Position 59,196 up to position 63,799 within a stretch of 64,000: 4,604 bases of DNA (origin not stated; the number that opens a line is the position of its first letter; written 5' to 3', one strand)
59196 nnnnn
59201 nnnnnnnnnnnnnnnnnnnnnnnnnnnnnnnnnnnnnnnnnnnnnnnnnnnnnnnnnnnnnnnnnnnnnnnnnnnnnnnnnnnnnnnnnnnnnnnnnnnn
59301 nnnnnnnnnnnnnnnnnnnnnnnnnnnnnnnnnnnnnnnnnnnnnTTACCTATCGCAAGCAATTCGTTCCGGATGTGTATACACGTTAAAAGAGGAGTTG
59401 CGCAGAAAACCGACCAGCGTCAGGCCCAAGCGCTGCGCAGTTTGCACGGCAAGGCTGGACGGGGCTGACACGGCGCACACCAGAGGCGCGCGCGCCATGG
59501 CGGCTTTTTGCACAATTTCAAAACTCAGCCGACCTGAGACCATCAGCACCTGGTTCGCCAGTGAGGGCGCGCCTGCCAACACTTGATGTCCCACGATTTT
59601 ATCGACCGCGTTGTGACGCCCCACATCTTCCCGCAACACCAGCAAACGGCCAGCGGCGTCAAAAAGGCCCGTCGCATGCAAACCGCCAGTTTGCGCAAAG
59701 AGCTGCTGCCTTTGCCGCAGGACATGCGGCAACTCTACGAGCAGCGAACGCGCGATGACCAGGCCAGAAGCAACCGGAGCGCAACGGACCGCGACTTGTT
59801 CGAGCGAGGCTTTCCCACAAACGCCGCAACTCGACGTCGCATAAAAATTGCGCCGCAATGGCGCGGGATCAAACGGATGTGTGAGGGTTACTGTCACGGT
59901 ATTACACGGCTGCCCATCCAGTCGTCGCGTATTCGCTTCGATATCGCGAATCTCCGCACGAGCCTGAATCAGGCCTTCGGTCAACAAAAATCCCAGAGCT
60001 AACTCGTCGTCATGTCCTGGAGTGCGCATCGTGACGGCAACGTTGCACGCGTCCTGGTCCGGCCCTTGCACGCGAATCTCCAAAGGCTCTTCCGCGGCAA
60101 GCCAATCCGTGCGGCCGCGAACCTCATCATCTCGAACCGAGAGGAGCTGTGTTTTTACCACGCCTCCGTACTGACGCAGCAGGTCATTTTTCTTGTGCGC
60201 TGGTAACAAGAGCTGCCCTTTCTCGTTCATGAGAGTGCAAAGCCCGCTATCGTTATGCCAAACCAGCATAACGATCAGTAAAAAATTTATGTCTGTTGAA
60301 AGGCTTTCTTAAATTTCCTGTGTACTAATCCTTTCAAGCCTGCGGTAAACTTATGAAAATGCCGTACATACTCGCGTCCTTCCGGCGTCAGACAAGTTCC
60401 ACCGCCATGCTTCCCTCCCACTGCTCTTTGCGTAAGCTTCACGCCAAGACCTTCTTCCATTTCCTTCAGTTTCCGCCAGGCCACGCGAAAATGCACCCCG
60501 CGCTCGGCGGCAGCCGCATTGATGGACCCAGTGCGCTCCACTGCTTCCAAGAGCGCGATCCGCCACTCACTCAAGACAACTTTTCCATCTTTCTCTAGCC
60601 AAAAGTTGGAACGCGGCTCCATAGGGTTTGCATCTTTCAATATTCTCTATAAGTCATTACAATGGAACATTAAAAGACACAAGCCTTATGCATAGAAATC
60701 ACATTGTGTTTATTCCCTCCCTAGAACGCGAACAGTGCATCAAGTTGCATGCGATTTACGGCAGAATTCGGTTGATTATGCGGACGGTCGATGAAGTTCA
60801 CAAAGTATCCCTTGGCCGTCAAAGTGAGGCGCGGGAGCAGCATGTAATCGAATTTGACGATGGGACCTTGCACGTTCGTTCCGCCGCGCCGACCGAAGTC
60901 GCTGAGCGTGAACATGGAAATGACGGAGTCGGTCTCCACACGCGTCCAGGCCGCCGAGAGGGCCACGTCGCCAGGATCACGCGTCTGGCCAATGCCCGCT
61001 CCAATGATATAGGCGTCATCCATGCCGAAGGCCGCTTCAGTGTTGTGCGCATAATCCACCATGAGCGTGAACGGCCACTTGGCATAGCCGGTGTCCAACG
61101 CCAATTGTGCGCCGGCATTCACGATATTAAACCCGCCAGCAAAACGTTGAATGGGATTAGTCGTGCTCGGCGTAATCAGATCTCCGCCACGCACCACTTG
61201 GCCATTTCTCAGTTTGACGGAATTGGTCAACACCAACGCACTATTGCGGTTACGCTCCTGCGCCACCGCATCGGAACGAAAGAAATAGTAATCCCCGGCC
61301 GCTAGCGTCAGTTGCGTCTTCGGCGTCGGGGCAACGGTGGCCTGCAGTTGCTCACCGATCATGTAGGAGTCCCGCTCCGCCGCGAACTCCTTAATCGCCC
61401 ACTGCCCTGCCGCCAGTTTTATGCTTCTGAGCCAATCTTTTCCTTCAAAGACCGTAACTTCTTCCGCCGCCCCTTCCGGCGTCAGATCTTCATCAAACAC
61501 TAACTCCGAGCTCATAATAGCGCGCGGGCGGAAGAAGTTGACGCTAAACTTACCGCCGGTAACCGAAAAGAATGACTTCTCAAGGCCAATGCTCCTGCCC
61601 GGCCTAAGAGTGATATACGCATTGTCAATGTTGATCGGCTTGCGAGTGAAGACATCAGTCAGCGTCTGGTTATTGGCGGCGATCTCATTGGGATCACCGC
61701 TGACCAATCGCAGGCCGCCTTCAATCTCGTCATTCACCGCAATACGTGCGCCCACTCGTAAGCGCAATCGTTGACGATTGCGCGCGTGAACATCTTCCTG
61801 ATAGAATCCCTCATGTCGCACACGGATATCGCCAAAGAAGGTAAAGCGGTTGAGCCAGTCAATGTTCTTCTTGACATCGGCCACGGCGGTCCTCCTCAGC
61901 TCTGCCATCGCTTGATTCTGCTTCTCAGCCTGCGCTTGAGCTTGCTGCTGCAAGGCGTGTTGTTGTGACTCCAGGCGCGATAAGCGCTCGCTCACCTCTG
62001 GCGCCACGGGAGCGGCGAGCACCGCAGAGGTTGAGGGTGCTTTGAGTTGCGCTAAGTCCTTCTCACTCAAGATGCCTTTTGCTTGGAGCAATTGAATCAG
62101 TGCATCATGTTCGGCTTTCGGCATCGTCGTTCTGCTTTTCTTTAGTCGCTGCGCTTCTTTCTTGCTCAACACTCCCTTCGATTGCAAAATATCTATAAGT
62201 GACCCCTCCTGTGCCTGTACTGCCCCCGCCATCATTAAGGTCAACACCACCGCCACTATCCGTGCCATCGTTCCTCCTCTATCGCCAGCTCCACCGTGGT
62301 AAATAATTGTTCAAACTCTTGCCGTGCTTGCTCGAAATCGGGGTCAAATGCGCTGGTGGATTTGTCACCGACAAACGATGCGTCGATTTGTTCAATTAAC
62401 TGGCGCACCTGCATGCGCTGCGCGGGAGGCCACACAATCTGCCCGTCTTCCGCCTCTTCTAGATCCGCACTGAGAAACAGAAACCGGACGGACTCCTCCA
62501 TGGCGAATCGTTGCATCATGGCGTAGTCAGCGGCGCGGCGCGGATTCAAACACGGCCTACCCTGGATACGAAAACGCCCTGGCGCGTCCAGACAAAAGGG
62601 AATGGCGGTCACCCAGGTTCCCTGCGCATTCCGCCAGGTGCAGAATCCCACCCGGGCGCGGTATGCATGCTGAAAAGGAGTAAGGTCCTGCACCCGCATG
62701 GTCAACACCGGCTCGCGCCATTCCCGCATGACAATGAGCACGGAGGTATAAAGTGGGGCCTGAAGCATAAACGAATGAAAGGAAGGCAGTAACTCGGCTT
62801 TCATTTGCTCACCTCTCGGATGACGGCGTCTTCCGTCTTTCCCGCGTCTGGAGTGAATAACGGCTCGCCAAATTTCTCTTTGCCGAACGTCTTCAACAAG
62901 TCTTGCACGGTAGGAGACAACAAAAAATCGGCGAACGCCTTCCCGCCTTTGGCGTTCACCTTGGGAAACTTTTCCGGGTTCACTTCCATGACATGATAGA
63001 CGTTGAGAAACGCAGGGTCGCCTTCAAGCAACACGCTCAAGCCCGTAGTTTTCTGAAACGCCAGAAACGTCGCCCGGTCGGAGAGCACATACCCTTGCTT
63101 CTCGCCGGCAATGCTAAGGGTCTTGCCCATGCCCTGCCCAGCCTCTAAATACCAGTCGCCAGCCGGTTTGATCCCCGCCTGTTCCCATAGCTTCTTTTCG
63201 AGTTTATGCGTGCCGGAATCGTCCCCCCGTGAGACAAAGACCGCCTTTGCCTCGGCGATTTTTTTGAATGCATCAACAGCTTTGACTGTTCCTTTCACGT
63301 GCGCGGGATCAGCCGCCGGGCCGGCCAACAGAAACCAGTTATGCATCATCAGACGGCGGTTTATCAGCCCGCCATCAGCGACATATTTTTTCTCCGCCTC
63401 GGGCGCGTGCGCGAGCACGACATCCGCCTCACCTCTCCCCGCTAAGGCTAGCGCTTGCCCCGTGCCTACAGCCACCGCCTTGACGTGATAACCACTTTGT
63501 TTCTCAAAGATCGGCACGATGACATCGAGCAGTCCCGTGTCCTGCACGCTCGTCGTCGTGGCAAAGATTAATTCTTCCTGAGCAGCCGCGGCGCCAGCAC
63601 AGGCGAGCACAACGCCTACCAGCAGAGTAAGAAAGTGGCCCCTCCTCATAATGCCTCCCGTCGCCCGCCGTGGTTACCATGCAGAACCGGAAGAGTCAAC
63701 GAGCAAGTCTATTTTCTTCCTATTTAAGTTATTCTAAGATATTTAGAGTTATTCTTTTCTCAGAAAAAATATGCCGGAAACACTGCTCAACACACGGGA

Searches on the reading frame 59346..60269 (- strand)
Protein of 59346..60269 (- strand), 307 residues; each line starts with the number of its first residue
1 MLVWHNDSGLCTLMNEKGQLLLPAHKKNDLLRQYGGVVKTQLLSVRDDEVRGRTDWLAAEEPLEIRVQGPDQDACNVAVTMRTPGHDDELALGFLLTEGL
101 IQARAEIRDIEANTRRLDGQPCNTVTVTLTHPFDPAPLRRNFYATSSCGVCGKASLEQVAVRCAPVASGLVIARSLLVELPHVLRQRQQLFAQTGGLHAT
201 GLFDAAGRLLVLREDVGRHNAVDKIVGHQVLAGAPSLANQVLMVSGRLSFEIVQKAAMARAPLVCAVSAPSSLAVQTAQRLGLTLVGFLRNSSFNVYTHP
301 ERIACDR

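Call 9: search_protein_families(library=pfam, proteins=[window:59346-60269:-])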
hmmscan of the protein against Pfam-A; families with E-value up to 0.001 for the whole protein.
window:59346-60269:- (307 aa): 1 family
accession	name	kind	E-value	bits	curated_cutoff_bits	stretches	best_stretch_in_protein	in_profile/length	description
PF02634.21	FdhD-NarQ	-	1.8e-71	241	27.2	1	59-303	2-236/237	FdhD/NarQ family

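Call 28: search_protein_families(library=ncbifam, proteins=[window:59346-60269:-])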
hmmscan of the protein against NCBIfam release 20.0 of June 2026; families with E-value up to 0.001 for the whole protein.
window:59346-60269:- (307 aa): 2 families
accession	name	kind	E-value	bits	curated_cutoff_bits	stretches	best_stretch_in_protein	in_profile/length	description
NF001943.0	PRK00724.1-2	equivalog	2.3e-88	295.7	269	1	40-304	8-273/274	formate dehydrogenase accessory sulfurtransferase FdhD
TIGR00129.1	fdhD_narQ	equivalog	2.5e-51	174.4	140.9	1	54-303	2-235/237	formate dehydrogenase accessory sulfurtransferase FdhD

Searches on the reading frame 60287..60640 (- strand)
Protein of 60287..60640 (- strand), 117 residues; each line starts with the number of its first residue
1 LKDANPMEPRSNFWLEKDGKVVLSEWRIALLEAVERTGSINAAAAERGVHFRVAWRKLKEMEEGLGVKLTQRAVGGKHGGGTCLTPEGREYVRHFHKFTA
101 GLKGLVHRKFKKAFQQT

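Call 9: search_protein_families(library=pfam, proteins=[window:60287-60640:-])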
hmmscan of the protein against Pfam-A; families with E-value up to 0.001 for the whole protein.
window:60287-60640:- (117 aa): 1 family
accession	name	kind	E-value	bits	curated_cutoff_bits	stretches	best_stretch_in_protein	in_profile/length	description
PF00126.33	HTH_1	-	8.1e-10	39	26.6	1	28-89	4-60/60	Bacterial regulatory helix-turn-helix protein, lysR family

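Call 28: search_protein_families(library=ncbifam, proteins=[window:60287-60640:-])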
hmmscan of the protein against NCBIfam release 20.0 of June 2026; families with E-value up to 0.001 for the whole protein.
window:60287-60640:- (117 aa): 5 families
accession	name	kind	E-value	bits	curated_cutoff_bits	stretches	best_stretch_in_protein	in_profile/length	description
TIGR00637.1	ModE_repress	subfamily_domain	1.4e-20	73.2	98.5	1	25-112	4-91/100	ModE molybdate transport repressor domain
NF007957.0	PRK10676.1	equivalog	2.4e-12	46.5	369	1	23-95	17-89/263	molybdenum-dependent transcriptional regulator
NF045990.1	TransRegCbbRRhodb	equivalog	2.8e-05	23.3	450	1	30-105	13-85/304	LysR family regulator CbbR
TIGR02424.1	TF_pcaQ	equivalog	0.00036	19.5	303.8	1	32-100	12-75/300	pca operon transcription factor PcaQ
NF040888.1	trans_reg_YafC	equivalog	0.00053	19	470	1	29-100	9-75/293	DNA-binding transcriptional regulator YafC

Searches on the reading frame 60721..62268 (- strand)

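Call 9: search_protein_families(library=pfam, proteins=[window:60721-62268:-])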
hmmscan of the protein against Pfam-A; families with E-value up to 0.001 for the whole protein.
window:60721-62268:- (515 aa): 1 family
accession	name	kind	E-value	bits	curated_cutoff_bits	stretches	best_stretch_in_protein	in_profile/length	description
PF16930.11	Porin_5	-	5.9e-31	108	22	2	161-509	157-529/535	Putative porin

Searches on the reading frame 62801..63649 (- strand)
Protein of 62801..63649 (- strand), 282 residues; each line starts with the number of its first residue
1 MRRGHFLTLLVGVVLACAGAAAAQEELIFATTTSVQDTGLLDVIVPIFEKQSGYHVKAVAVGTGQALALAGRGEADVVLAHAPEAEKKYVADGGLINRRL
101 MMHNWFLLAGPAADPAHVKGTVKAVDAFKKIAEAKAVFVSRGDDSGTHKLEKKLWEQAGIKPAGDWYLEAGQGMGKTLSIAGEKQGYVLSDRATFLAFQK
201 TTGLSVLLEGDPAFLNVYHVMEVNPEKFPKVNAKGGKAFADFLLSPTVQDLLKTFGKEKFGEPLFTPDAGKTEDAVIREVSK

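Call 9: search_protein_families(library=pfam, proteins=[window:62801-63649:-])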
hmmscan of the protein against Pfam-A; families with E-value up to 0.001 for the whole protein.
window:62801-63649:- (282 aa): 4 families
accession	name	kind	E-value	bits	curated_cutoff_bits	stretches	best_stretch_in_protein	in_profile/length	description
PF12849.12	PBP_like_2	-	7.6e-45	154.2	27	1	21-246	3-266/267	PBP superfamily domain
PF13531.11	SBP_bac_11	-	4.1e-08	33.7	25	1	40-256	12-225/227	Bacterial extracellular solute-binding protein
PF12727.12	PBP_like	-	1.5e-07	31.2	27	1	50-163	7-121/193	PBP superfamily domain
PF03466.25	LysR_substrate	-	0.00054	19.8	28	1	24-166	5-134/209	LysR substrate binding domain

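Call 28: search_protein_families(library=ncbifam, proteins=[window:62801-63649:-])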
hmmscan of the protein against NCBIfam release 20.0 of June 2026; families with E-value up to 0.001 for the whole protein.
window:62801-63649:- (282 aa): 2 families
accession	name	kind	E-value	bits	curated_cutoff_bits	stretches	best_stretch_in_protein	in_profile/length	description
NF041772.1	tung_bind_TupA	equivalog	8.4e-60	202.4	400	1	15-270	5-263/266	tungstate ABC transporter substrate-binding protein TupA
NF011068.0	PRK14498.1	equivalog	0.00088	17.4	534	0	40-162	428-549/647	molybdopterin biosynthesis protein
